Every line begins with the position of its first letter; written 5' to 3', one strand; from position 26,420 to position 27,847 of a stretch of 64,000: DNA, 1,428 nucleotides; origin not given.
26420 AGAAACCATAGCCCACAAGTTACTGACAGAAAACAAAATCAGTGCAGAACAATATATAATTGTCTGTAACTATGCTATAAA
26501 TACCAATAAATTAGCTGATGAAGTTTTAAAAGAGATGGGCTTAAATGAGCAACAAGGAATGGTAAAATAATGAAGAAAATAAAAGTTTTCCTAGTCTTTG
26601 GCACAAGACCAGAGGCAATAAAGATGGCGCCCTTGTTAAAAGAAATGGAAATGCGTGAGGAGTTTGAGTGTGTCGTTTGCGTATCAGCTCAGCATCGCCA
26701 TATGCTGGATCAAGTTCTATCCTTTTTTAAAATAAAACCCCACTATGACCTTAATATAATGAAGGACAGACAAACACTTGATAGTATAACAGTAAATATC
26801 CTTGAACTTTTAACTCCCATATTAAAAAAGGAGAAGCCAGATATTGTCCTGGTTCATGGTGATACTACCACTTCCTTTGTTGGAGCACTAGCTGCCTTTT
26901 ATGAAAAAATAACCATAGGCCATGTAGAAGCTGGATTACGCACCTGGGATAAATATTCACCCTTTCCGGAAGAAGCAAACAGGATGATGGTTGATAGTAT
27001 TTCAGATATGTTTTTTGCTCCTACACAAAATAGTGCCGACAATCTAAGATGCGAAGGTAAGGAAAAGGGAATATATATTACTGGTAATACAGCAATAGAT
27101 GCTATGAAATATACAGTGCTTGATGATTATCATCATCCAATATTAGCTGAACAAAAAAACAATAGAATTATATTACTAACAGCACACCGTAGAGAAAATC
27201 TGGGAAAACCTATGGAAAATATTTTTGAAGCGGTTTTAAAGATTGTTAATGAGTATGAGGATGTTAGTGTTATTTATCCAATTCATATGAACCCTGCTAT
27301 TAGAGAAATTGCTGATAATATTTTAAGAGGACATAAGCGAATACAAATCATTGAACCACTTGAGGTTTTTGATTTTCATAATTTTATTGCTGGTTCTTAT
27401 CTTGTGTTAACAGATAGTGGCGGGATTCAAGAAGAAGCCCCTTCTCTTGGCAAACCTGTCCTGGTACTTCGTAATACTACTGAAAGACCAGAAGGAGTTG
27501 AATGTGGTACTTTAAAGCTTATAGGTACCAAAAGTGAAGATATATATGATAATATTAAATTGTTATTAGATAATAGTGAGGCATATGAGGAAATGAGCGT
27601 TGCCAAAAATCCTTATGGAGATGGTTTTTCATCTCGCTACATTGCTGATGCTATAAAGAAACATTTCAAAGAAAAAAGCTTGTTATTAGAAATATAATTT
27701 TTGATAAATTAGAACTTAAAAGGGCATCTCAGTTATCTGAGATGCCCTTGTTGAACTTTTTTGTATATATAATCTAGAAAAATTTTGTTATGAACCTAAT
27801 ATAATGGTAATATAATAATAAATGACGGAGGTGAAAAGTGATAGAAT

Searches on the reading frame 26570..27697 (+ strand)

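Call 25: search_protein_families(library=pfam, proteins=[window:26570-27697:+], max_evalue=0.001)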
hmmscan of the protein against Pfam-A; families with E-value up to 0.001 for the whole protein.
window:26570-27697:+ (375 aa): 1 family
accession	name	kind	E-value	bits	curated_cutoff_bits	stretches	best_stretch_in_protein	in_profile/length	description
PF02350.25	Epimerase_2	-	1.1e-116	390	30.6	1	24-363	1-347/347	UDP-N-acetylglucosamine 2-epimerase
